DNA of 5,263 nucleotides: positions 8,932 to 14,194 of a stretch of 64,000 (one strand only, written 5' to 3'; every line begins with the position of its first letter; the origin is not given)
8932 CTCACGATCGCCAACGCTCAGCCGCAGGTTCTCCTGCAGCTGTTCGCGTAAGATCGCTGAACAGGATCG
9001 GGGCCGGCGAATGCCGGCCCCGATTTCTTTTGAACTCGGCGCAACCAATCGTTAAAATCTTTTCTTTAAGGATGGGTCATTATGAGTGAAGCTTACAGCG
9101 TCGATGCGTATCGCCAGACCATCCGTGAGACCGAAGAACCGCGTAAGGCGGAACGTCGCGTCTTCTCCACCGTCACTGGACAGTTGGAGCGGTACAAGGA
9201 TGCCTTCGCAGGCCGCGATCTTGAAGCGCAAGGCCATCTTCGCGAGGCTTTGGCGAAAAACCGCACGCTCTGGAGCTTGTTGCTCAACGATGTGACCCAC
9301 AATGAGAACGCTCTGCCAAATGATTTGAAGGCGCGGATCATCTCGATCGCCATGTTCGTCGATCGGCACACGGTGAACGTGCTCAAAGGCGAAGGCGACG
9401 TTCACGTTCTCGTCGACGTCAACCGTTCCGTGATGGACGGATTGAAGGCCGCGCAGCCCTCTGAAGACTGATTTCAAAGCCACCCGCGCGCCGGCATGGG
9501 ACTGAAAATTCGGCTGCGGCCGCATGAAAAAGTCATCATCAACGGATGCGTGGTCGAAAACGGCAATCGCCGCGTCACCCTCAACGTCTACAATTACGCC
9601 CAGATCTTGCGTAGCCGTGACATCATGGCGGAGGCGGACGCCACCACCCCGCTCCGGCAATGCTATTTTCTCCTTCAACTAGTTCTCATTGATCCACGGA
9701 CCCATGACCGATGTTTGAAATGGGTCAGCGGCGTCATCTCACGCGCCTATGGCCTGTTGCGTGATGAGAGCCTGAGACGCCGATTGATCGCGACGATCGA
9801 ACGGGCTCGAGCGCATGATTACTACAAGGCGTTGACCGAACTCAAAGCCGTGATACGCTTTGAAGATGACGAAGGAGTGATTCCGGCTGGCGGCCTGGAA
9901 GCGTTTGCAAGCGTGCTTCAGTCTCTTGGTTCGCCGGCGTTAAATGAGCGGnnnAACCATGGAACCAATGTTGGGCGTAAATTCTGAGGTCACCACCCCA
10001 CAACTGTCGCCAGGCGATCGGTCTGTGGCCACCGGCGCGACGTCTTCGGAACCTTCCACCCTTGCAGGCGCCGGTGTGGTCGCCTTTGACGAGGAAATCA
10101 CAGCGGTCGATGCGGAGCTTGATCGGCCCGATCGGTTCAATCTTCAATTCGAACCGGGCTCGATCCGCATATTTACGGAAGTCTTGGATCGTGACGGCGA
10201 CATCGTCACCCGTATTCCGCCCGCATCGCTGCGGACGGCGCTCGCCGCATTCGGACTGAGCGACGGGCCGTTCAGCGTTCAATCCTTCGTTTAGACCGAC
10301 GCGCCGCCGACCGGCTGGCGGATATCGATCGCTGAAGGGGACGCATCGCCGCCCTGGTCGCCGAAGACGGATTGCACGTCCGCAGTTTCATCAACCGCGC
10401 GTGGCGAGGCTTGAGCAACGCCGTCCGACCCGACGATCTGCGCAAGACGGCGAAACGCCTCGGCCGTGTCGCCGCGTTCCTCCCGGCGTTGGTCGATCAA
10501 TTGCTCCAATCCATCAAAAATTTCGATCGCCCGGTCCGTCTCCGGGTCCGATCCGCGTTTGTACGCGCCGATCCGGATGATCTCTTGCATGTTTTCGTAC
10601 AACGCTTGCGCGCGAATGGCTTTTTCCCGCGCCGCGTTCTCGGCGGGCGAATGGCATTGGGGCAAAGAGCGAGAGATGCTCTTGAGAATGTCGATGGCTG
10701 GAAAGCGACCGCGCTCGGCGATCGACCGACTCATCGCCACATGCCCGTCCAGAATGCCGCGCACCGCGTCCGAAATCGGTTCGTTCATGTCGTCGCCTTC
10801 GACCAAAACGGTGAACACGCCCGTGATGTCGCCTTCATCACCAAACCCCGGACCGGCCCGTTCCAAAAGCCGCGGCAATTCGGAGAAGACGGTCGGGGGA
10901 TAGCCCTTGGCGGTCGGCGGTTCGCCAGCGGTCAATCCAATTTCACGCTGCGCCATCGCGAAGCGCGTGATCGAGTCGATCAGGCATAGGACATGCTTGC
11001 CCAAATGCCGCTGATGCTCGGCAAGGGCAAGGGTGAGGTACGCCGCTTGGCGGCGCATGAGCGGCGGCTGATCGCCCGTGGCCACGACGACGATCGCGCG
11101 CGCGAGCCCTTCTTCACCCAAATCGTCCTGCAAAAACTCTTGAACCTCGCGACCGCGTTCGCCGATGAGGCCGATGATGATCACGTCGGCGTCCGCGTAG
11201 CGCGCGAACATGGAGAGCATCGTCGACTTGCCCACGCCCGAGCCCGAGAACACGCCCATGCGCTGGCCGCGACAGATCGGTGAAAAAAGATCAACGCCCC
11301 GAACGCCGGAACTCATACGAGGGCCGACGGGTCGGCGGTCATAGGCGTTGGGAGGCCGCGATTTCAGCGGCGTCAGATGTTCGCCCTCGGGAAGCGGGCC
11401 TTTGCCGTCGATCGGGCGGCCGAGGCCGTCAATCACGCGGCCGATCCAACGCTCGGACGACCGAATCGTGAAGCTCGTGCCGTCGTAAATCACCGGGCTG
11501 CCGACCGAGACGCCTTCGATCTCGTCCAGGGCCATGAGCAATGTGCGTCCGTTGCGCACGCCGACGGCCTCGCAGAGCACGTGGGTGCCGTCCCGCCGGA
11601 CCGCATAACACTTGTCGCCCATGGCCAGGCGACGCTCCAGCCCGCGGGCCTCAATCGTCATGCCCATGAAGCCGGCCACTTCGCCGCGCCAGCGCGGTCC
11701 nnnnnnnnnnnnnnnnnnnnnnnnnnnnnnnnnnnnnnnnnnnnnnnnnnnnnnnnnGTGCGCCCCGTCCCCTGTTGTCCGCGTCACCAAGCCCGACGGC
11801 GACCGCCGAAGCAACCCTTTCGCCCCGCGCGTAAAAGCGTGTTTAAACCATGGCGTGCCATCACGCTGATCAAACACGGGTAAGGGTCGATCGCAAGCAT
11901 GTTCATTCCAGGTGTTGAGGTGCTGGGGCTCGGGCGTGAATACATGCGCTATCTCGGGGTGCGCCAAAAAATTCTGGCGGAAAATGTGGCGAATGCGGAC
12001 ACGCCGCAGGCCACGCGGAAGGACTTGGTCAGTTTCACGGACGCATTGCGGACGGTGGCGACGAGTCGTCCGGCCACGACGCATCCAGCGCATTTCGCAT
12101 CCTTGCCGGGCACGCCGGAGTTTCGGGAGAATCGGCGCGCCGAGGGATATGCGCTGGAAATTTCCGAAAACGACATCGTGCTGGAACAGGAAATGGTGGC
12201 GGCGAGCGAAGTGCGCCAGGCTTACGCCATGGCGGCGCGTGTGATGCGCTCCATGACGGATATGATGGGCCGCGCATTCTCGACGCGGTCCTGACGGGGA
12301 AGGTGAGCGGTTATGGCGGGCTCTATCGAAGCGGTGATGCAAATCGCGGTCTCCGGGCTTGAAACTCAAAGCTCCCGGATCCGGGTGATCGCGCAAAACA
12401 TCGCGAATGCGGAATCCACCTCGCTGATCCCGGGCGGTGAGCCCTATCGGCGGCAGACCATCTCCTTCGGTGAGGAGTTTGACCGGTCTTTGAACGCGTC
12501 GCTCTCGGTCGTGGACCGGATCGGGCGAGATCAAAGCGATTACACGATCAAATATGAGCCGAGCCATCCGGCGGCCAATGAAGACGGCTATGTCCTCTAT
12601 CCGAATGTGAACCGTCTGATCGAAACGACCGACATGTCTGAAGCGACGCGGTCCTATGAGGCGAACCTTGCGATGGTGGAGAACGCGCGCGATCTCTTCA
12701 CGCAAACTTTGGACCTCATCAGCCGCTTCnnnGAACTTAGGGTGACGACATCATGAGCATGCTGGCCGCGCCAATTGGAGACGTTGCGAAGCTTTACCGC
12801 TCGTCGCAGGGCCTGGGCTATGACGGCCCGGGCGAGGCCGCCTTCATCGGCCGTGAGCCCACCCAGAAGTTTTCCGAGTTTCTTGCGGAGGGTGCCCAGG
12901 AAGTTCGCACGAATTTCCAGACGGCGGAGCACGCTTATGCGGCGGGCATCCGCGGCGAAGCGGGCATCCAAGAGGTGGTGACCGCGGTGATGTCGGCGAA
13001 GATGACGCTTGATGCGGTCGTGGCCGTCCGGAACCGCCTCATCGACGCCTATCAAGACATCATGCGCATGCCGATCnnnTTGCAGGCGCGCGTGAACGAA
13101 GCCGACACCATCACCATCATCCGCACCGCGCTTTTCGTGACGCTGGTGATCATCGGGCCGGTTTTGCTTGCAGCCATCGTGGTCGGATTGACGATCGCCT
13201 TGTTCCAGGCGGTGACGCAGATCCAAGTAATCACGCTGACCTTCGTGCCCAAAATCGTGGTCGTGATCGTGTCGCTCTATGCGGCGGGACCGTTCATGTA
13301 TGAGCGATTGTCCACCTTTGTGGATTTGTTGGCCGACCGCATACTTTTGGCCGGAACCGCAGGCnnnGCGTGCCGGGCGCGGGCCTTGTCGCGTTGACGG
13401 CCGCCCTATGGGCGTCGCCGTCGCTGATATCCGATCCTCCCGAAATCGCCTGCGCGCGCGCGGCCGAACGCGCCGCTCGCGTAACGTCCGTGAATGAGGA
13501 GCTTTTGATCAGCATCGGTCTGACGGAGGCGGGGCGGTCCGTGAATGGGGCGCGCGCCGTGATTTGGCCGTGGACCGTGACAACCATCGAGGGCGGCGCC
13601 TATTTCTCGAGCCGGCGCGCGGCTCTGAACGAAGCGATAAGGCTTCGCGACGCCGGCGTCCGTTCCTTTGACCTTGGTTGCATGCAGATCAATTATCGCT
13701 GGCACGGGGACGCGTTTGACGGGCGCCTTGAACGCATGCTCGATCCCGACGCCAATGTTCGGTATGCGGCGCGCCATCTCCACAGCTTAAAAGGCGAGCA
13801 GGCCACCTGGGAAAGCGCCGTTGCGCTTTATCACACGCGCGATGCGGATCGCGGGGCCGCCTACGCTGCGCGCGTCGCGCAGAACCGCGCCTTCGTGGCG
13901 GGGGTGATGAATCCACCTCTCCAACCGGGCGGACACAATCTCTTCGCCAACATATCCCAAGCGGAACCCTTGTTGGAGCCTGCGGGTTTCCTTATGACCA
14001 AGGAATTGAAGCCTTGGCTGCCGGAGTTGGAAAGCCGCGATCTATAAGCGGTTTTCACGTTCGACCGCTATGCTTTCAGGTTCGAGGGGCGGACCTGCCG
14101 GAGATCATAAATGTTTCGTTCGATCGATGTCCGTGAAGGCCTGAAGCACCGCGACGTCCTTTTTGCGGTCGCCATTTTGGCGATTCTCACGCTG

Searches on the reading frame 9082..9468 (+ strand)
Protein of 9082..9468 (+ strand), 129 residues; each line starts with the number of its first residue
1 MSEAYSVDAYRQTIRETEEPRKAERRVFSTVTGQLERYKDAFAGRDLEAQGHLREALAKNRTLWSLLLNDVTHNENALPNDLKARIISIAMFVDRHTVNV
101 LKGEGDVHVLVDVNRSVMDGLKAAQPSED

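Call 3: search_protein_families(library=pfam, proteins=[window:9082-9468:+], max_evalue=0.01)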
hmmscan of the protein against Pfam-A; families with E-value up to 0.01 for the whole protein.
window:9082-9468:+ (129 aa): 2 families
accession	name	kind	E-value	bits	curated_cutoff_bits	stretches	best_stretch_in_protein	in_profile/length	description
PF07309.16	FlaF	-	4.5e-29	101.2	23.6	1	8-121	3-113/113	Flagellar protein FlaF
PF20220.3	ABC_toxin_N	-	0.0038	17.4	27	1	36-102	5-71/122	ABC toxin N-terminal region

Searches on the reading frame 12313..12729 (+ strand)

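Call 24: search_protein_families(library=pfam, proteins=[window:12313-12729:+], max_evalue=0.001)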
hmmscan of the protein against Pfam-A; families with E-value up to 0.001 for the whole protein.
window:12313-12729:+ (139 aa): 2 families
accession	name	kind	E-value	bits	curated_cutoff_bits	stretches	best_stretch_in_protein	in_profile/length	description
PF06429.18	Flg_bbr_C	-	8.9e-09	35.2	23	1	91-135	2-46/46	Flagellar basal body rod FlgEFG protein C-terminal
PF00460.25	Flg_bb_rod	-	1.3e-05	25.5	20.7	1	9-34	1-26/31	Flagella basal body rod protein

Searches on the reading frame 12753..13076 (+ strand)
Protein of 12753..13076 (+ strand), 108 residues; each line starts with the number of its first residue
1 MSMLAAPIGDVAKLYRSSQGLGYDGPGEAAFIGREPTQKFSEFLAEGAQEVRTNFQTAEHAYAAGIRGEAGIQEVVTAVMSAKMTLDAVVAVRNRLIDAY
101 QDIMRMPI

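Call 24: search_protein_families(library=pfam, proteins=[window:12753-13076:+], max_evalue=0.001)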
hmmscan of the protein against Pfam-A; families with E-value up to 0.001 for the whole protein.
window:12753-13076:+ (108 aa): 1 family
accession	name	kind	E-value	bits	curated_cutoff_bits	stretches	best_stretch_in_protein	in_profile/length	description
PF02049.23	FliE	-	1.7e-19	70.1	22.4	1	35-108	15-89/89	Flagellar hook-basal body complex protein FliE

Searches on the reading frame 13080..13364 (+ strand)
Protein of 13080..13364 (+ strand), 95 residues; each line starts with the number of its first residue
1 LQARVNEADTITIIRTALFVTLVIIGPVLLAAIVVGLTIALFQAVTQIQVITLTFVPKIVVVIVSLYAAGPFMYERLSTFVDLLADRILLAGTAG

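Call 24: search_protein_families(library=pfam, proteins=[window:13080-13364:+], max_evalue=0.001)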
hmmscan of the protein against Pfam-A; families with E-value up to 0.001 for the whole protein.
window:13080-13364:+ (95 aa): 1 family
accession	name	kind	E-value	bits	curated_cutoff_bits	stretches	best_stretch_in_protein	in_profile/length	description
PF01313.24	Bac_export_3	-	1.7e-23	82.8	25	1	10-81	2-73/74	Bacterial export proteins, family 3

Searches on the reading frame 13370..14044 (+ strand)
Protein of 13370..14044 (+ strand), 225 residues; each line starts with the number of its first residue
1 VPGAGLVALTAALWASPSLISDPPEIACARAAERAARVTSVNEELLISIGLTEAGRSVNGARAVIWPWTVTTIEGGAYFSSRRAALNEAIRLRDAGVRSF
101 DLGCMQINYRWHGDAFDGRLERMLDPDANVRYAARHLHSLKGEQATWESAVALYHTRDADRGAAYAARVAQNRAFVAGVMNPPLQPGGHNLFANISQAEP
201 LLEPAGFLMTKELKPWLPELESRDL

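Call 24: search_protein_families(library=pfam, proteins=[window:13370-14044:+], max_evalue=0.001)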
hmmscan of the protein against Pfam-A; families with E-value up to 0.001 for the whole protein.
window:13370-14044:+ (225 aa): 0 families

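Call 36: search_protein_families(library=pfam, proteins=[window:13370-14044:+], max_evalue=0.1)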
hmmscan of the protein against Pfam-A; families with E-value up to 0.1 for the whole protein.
window:13370-14044:+ (225 aa): 1 family
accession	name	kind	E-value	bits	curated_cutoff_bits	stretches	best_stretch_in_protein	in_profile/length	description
PF01464.25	SLT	-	0.0018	18.2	21.3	1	98-156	34-96/117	Transglycosylase SLT domain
